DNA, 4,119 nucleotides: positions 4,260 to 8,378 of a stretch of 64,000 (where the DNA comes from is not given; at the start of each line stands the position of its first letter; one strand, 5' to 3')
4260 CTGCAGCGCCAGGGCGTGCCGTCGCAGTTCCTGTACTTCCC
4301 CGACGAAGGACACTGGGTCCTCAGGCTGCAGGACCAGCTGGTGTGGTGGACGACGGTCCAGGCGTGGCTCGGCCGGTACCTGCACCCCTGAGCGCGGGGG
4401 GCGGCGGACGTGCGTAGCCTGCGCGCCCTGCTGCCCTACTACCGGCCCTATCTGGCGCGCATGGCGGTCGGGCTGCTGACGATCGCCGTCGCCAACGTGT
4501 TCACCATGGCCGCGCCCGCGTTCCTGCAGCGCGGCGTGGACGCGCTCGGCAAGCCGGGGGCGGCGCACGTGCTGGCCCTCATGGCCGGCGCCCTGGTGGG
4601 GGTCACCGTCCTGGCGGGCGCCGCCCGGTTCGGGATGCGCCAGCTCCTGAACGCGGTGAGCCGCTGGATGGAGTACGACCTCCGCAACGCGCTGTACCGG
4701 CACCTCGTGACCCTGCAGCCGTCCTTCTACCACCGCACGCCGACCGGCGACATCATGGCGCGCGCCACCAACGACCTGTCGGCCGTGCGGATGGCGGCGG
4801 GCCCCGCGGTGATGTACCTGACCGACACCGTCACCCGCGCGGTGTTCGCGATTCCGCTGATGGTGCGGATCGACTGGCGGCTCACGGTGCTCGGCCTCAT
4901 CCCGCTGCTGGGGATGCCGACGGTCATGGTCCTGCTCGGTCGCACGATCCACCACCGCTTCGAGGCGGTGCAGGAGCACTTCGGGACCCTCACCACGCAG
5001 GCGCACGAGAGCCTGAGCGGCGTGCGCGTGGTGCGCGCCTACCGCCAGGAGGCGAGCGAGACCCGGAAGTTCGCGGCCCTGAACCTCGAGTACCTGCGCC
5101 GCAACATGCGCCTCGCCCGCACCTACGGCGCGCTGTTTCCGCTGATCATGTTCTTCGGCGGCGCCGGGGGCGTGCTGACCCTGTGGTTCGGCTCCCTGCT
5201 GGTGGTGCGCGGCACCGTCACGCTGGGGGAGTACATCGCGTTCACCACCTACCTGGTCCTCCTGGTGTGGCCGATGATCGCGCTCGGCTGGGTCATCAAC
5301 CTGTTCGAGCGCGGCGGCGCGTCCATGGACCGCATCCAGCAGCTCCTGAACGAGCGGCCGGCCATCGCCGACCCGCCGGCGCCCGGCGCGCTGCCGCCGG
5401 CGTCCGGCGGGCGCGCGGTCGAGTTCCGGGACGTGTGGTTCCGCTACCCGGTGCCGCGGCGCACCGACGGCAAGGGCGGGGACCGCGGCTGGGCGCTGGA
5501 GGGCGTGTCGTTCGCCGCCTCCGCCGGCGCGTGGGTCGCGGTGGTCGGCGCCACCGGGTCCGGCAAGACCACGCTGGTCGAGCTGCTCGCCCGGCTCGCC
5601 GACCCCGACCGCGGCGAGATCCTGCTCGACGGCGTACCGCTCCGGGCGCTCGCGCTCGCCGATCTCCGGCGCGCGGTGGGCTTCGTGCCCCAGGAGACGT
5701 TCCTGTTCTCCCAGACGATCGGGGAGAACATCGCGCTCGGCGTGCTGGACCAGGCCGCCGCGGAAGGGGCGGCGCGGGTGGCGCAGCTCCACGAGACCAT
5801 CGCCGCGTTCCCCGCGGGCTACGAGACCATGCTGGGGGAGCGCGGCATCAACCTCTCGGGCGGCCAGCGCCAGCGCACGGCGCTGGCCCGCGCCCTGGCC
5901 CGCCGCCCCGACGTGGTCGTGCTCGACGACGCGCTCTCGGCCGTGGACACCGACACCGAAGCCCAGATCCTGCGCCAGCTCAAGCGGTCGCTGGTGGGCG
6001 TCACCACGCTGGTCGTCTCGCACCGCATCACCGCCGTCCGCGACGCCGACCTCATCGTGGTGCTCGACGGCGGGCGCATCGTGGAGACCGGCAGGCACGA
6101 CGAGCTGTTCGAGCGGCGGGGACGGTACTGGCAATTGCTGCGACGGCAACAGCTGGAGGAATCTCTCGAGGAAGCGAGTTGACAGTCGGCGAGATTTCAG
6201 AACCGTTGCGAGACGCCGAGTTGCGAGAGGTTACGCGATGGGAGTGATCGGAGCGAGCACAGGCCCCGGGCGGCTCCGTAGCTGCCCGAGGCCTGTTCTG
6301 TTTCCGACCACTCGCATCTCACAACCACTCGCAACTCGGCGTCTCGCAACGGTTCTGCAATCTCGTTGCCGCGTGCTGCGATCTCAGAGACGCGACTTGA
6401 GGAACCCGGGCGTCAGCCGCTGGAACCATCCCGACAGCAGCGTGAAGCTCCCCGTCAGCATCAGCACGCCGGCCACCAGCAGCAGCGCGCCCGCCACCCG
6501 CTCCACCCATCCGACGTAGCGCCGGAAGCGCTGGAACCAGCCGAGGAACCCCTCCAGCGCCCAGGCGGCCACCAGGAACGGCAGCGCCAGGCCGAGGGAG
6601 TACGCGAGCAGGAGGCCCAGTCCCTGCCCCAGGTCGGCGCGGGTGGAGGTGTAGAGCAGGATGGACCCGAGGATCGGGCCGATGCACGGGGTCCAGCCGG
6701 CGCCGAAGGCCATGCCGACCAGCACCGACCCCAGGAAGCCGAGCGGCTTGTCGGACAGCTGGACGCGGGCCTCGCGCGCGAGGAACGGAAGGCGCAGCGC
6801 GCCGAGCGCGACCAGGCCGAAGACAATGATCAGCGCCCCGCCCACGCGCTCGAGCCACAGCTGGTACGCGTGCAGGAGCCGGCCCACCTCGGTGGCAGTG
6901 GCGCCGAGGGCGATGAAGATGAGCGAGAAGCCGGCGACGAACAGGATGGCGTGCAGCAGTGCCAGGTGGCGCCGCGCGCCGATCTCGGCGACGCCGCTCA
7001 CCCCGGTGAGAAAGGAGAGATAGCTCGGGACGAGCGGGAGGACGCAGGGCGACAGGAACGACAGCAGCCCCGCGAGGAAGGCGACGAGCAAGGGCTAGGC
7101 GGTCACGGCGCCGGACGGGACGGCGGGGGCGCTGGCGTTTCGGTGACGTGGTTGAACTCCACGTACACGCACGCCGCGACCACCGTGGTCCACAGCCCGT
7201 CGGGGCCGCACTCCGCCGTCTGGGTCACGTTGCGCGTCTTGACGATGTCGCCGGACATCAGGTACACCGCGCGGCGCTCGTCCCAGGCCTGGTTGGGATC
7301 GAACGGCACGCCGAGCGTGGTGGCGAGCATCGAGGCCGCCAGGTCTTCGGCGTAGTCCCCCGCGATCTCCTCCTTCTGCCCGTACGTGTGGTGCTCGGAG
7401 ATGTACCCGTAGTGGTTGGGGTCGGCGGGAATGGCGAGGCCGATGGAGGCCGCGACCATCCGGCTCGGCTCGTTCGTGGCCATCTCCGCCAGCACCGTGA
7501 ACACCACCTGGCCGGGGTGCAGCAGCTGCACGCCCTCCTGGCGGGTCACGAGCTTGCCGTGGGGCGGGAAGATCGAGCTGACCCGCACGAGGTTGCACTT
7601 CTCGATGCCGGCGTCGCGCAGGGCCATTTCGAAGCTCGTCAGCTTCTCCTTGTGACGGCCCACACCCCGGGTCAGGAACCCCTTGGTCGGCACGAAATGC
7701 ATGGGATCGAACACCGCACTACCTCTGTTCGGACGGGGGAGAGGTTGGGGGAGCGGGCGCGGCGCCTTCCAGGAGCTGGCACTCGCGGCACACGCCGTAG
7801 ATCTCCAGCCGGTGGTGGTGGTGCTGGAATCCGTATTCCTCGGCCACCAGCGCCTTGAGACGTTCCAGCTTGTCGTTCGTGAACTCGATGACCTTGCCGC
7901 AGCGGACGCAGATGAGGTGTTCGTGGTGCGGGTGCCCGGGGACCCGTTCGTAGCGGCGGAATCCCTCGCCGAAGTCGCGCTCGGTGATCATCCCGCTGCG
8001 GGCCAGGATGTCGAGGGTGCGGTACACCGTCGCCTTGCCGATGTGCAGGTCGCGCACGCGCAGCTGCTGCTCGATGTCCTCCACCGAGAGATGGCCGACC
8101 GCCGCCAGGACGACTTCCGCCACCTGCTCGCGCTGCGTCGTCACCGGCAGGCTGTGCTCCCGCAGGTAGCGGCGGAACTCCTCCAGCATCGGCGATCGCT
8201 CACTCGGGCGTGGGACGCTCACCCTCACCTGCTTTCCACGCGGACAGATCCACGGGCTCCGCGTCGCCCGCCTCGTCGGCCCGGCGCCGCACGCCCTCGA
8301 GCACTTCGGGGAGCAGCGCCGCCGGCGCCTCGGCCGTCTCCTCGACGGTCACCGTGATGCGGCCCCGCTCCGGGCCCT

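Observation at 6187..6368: A roughly 182-nt near-perfect hairpin occupies the whole spacer between the ABC exporter and ccdA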

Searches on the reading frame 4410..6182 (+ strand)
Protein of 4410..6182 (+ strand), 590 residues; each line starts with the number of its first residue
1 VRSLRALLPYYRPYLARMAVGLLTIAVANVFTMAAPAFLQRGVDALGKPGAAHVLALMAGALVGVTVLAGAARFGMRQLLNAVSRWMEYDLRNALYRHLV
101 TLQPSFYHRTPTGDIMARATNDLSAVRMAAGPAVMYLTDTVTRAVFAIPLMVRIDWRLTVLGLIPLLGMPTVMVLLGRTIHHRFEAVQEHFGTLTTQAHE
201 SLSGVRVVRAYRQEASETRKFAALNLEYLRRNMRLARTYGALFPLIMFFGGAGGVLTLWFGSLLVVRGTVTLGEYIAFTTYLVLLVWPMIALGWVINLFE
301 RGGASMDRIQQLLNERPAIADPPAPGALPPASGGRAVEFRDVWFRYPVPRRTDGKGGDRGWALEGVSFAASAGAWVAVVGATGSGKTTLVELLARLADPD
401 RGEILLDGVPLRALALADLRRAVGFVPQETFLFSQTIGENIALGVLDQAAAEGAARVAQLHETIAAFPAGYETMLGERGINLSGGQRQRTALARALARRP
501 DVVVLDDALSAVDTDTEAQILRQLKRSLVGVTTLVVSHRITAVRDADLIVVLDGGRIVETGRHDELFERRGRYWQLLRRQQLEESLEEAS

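Call 9: search_protein_families(library=pfam, proteins=[window:4410-6182:+])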
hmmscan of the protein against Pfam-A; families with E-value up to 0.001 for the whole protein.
window:4410-6182:+ (590 aa): 4 families
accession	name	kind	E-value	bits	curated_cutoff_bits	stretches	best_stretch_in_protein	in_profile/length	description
PF00664.28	ABC_membrane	-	7.6e-48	164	28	1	19-289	2-274/274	ABC transporter transmembrane region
PF00005.33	ABC_tran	-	5.8e-29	101.9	25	1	363-509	1-136/137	ABC transporter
PF13191.12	AAA_16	-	1.9e-05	25.7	32.6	1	375-526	26-157/167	AAA ATPase domain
PF02463.25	SMC_N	-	0.00021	21.2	40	0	440-550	135-209/220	RecF/RecN/SMC N terminal domain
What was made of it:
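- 4410..6182 (+): Upstream convergent gene: ABC exporter (ABC_membrane + ABC_tran). Call 9.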

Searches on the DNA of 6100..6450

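Call 55: search_rna_families(source=window, start=6100, end=6450, threshold=evalue, max_evalue=10)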
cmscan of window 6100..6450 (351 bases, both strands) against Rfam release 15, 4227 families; matches with E-value up to 10: 15.
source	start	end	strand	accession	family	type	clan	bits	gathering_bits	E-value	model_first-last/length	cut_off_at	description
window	6187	6371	+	RF04159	MIR1437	Gene; miRNA;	-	82.3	168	7.8e-15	1-192/192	no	MIR1437 microRNA precursor family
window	6194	6361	-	RF03828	MIR831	Gene; miRNA;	-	48.3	100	3.6e-09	1-181/181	no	MIR831 microRNA precursor family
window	6241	6313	-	RF03178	mir-4515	Gene; miRNA;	-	27.3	99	0.0079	1-81/81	no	mir-4515 microRNA precursor family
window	6247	6308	-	RF03231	mir-4523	Gene; miRNA;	-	22.1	96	0.48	1-69/69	no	mir-4523 microRNA precursor family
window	6199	6356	-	RF03934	mir-m107-1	Gene; miRNA;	-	19.8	83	0.33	1-65/65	no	mir-m107-1 microRNA precursor family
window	6241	6314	-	RF03525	mir-1343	Gene; miRNA;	-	17.7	51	2.4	1-82/82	no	mir-1343 microRNA precursor family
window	6258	6298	-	RF03288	mir-3085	Gene; miRNA;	-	17.6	80.6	3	1-89/89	no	mir-3085 microRNA precursor family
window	6236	6319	-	RF00981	mir-939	Gene; miRNA;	-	16.7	84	3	1-82/82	no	mir-939 microRNA precursor family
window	6243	6312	-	RF02020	mir-25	Gene; miRNA;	-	16.6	40.5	3.3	1-84/84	no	mir-25 microRNA precursor family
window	6248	6307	+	RF03231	mir-4523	Gene; miRNA;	-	16.2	96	9.2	1-69/69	no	mir-4523 microRNA precursor family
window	6256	6299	-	RF03595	mir-3569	Gene; miRNA;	-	15.8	50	2.1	8-48/58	no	mir-3569 microRNA precursor family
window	6243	6312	+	RF00981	mir-939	Gene; miRNA;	-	15.8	84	5.1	1-82/82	no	mir-939 microRNA precursor family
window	6248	6307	-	RF00858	mir-306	Gene; miRNA;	-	14.2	52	2.9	1-81/81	no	mir-306 microRNA precursor family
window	6250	6306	-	RF01093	RF_site5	Cis-reg; frameshift_element;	-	13.8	35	7.5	1-60/60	no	Ma3 gene ribosomal frameshift signal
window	6210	6345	-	RF01390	isrG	Gene; sRNA;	-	12.5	100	0.26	117-217/279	no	isrG Hfq binding RNA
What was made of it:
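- On Any Rfam RNA family: Only generic long-hairpin matches to plant miRNA precursor models, at less than half their thresholds (call 55).
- Tried and rejected: The permissive search gave only plant miRNA-precursor hairpin models far below threshold (call 55), rejected as generic hairpin matches.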

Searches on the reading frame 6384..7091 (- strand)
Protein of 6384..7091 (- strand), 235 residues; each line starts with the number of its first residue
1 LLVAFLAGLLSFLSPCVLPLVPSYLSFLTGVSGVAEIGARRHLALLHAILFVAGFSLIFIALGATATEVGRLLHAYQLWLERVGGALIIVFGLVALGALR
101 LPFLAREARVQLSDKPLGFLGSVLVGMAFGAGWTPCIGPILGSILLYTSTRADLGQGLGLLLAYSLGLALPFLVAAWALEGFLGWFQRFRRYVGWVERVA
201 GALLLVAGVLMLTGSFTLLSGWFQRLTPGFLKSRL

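Call 9: search_protein_families(library=pfam, proteins=[window:6384-7091:-])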
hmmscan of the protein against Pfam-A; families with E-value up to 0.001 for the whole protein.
window:6384-7091:- (235 aa): 1 family
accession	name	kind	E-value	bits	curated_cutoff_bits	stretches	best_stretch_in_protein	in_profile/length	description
PF02683.22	DsbD_TM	-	5e-15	55.8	27.1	1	3-212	7-215/219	Cytochrome C biogenesis protein transmembrane domain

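Call 12: find_homologous_proteins(query=window:6384-7091:-, max_evalue=1e-30)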
Query window:6384-7091:- (235 aa): 7917 proteins with E <= 1e-30 among 8000 candidates; the best 120 are listed.
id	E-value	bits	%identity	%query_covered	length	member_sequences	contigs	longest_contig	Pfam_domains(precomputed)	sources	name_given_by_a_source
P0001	2.4e-129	448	90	100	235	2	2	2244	PF02683.23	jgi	jgi:cytochrome c-type biogenesis protein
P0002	5.4e-129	447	91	100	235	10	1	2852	PF02683.23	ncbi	-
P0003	6.9e-127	440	91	100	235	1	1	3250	PF02683.23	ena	-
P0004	7.1e-126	437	89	100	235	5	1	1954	PF02683.23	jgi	jgi:cytochrome c-type biogenesis protein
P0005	6.6e-125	434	89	100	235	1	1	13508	PF02683.23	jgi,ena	-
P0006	4.3e-121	421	86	100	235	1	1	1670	PF02683.23,PF13386.13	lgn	-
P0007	7.3e-121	421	86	100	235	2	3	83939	PF02683.23,PF13386.13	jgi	jgi:cytochrome c-type biogenesis protein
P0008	5.6e-118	411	83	100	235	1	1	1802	PF02683.23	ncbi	-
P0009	6.3e-118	411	84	100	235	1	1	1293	PF02683.23,PF13386.13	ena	-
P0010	1.1e-117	410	84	100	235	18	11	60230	PF02683.23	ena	-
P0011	3.1e-117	409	84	100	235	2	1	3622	PF02683.23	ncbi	-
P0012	3.3e-117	409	83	100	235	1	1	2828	PF02683.23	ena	-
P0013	9.9e-117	407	83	100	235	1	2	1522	PF02683.23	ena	-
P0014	1.7e-116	406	83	100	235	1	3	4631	PF02683.23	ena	-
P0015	1.8e-116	406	83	99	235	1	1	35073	PF02683.23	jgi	jgi:cytochrome c-type biogenesis protein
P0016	1.9e-116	406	83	100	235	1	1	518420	PF02683.23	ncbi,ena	-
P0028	3.2e-115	402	83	99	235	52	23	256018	PF02683.23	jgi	jgi:cytochrome c-type biogenesis protein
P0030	4.4e-115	402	80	100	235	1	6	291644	PF02683.23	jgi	jgi:cytochrome c-type biogenesis protein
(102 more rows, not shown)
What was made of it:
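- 6384..7091 (-): Upstream convergent gene on the other strand: CcdA / DsbD_TM cytochrome c biogenesis protein. Calls 9, 12.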

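Call 13: find_encoding_contigs(protein=P0005, flank=3000, max_places=3)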
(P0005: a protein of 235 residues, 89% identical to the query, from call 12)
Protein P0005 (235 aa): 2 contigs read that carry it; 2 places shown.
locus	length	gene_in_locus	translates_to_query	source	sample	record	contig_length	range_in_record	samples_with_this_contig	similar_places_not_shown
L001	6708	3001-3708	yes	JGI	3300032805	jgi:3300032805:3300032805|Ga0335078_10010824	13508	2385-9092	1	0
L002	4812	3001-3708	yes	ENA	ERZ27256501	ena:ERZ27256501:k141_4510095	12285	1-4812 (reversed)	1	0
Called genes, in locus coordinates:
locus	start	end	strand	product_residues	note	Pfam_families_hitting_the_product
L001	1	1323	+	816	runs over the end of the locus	PF17764:PriA_3primeBD, PF00270:DEAD, PF04851:ResIII, PF18319:Zn_ribbon_PriA, PF00271:Helicase_C (weak), PF18074:PriA_C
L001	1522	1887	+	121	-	-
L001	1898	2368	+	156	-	PF01475:FUR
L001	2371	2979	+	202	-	PF01862:PvlArgDC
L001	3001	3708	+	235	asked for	PF02683:DsbD_TM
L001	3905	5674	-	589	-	PF00664:ABC_membrane, PF00005:ABC_tran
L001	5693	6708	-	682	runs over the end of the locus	PF26550:Tricorn_2nd (weak), PF00930:DPPIV_N (faint), PF26549:Tricorn_N, PF07676:PD40 (weak), PF26549:Tricorn_N, PF26550:Tricorn_2nd, PF00326:Peptidase_S9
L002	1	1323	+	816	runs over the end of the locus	PF17764:PriA_3primeBD, PF00270:DEAD, PF04851:ResIII, PF18319:Zn_ribbon_PriA, PF00271:Helicase_C (weak), PF18074:PriA_C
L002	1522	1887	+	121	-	-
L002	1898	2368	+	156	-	PF01475:FUR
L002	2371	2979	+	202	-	PF01862:PvlArgDC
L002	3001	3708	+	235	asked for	PF02683:DsbD_TM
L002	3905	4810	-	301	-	?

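Call 14: find_encoding_contigs(protein=P0007, flank=3000, max_places=3)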
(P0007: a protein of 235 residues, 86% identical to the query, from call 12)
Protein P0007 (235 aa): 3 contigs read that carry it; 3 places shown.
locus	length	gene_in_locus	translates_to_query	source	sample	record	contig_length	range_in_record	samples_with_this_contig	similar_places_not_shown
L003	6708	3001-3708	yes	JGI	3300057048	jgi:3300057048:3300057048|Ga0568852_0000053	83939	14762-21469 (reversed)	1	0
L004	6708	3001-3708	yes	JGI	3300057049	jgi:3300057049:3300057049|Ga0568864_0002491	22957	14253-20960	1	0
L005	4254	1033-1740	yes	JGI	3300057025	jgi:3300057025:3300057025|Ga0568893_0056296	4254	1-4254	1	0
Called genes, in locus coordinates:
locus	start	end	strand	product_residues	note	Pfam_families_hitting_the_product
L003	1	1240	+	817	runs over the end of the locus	PF17764:PriA_3primeBD, PF00270:DEAD, PF04851:ResIII, PF18319:Zn_ribbon_PriA, PF00271:Helicase_C (weak), PF18074:PriA_C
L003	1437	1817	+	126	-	-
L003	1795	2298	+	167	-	PF01475:FUR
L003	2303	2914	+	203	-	PF01862:PvlArgDC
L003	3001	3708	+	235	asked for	PF02683:DsbD_TM, PF13386:DsbD_2 (weak)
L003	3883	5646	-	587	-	PF00664:ABC_membrane, PF00005:ABC_tran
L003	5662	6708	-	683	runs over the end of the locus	PF26550:Tricorn_2nd, PF26549:Tricorn_N, PF07676:PD40 (weak), PF26549:Tricorn_N (weak), PF26550:Tricorn_2nd, PF00561:Abhydrolase_1 (faint), PF00326:Peptidase_S9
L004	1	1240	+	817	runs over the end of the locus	PF17764:PriA_3primeBD, PF00270:DEAD, PF04851:ResIII, PF18319:Zn_ribbon_PriA, PF00271:Helicase_C (weak), PF18074:PriA_C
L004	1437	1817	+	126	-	-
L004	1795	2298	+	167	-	PF01475:FUR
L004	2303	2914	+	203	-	PF01862:PvlArgDC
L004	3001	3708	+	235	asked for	PF02683:DsbD_TM, PF13386:DsbD_2 (weak)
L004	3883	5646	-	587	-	PF00664:ABC_membrane, PF00005:ABC_tran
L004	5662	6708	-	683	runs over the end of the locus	PF26550:Tricorn_2nd, PF26549:Tricorn_N, PF07676:PD40 (weak), PF26549:Tricorn_N (weak), PF26550:Tricorn_2nd, PF00561:Abhydrolase_1 (faint), PF00326:Peptidase_S9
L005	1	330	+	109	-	?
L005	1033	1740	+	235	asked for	PF02683:DsbD_TM, PF13386:DsbD_2 (weak)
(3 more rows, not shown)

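Call 15: find_encoding_contigs(protein=P0003, flank=3000, max_places=3)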
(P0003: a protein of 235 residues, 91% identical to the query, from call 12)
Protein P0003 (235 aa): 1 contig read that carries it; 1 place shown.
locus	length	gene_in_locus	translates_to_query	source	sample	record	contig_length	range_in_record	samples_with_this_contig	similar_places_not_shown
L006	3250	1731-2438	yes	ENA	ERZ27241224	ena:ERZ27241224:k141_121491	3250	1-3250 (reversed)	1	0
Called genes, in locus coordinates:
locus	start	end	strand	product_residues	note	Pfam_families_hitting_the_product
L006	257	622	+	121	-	-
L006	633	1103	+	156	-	PF01475:FUR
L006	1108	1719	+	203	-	PF01862:PvlArgDC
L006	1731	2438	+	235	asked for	PF02683:DsbD_TM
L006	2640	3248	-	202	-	?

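Call 16: find_encoding_contigs(protein=P0002, flank=3000, max_places=3)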
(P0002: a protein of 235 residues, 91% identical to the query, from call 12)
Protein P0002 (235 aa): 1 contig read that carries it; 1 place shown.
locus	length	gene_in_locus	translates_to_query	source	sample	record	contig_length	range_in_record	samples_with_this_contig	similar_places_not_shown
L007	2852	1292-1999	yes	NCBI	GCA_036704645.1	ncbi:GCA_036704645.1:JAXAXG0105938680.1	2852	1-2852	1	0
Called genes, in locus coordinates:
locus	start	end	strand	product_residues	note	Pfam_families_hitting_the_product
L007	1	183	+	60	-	?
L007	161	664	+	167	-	PF01475:FUR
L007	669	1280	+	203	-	PF01862:PvlArgDC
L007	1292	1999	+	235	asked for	PF02683:DsbD_TM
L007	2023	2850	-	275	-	?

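Call 63: find_encoding_contigs(protein=P0016, flank=1200, max_places=2)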
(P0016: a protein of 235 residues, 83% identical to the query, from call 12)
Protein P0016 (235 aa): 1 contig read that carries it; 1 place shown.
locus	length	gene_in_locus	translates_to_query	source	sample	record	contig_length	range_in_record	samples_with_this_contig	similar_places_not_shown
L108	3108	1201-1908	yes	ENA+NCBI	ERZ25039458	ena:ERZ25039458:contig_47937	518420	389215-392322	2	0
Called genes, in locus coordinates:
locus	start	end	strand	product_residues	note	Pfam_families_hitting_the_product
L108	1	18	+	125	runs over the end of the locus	-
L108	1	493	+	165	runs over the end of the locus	PF01475:FUR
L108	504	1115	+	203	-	PF01862:PvlArgDC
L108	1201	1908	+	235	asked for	PF02683:DsbD_TM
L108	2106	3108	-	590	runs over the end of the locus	PF00664:ABC_membrane, PF00005:ABC_tran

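Call 64: find_encoding_contigs(protein=P0028, flank=1200, max_places=2)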
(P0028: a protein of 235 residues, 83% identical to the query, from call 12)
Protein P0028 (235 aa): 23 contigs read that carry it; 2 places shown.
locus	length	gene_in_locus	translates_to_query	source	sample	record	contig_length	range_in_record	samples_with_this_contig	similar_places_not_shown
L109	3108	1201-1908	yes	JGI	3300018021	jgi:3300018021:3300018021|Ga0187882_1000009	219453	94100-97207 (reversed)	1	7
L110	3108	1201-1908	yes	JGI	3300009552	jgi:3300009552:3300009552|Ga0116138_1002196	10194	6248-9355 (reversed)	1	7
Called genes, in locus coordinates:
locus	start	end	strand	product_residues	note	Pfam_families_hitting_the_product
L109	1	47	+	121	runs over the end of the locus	-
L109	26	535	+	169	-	PF01475:FUR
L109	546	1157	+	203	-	PF01862:PvlArgDC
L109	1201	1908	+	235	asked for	PF02683:DsbD_TM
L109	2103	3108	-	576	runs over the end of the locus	PF00664:ABC_membrane, PF00005:ABC_tran, PF02463:SMC_N (faint)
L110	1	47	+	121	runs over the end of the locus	-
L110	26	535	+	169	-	PF01475:FUR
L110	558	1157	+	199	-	PF01862:PvlArgDC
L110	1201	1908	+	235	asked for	PF02683:DsbD_TM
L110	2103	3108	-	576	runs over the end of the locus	PF00664:ABC_membrane, PF00005:ABC_tran, PF02463:SMC_N (faint)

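Call 65: find_encoding_contigs(protein=P0010, flank=1200, max_places=2)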
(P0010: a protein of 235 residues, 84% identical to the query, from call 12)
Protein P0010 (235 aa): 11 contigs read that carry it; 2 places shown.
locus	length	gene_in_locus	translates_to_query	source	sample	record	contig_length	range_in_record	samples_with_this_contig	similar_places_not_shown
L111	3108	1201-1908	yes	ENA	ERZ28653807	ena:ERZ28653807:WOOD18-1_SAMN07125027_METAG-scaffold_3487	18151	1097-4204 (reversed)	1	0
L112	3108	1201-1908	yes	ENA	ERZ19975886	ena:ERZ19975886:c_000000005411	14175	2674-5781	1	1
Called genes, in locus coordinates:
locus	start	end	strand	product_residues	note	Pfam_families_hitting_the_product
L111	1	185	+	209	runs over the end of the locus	PF01862:PvlArgDC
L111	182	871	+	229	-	-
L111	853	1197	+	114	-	PF00491:Arginase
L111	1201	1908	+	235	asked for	PF02683:DsbD_TM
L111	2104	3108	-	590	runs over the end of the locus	PF00664:ABC_membrane, PF00005:ABC_tran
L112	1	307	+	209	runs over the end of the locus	PF01862:PvlArgDC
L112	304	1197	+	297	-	PF00491:Arginase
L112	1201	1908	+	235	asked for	PF02683:DsbD_TM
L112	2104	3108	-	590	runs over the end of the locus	PF00664:ABC_membrane, PF00005:ABC_tran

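Call 66: find_encoding_contigs(protein=P0030, flank=1200, max_places=2)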
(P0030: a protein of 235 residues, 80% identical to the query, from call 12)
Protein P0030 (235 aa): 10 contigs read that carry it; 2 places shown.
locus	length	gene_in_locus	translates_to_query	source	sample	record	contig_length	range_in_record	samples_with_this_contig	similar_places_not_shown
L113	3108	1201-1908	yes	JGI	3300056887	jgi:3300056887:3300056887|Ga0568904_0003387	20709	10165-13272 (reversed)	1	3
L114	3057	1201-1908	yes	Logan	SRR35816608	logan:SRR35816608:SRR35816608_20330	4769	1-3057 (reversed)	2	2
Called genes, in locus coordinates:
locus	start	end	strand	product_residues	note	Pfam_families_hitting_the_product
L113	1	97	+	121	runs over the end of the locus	-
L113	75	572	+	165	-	PF01475:FUR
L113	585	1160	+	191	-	PF01862:PvlArgDC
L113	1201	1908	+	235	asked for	PF02683:DsbD_TM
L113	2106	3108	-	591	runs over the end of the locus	PF00664:ABC_membrane, PF00005:ABC_tran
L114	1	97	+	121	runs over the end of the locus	-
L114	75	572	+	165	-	PF01475:FUR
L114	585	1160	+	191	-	PF01862:PvlArgDC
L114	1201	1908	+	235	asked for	PF02683:DsbD_TM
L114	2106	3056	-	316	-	?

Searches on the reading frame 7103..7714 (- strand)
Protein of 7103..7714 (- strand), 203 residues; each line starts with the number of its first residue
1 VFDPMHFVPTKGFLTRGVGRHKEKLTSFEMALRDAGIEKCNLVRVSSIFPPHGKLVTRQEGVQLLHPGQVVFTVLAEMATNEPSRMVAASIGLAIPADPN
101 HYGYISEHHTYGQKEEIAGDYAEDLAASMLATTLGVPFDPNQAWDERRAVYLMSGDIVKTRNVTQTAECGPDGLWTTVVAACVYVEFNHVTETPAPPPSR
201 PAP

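Call 9: search_protein_families(library=pfam, proteins=[window:7103-7714:-])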
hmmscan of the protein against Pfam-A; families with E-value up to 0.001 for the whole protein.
window:7103-7714:- (203 aa): 1 family
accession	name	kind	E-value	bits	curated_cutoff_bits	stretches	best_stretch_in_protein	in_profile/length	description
PF01862.21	PvlArgDC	-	1.6e-60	204.1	22.7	1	8-185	1-161/161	Pyruvoyl-dependent arginine decarboxylase (PvlArgDC)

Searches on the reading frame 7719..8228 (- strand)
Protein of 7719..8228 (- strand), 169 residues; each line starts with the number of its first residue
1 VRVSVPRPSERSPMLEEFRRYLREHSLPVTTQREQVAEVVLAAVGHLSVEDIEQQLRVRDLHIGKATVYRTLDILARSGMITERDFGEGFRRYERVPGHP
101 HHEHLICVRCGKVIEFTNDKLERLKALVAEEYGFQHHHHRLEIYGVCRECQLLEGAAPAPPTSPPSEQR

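Call 9: search_protein_families(library=pfam, proteins=[window:7719-8228:-])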
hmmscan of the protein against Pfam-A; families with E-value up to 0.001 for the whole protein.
window:7719-8228:- (169 aa): 1 family
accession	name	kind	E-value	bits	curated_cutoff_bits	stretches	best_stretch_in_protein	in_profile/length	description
PF01475.25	FUR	-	2.5e-33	115.2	23.1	1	26-144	3-121/121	Ferric uptake regulator family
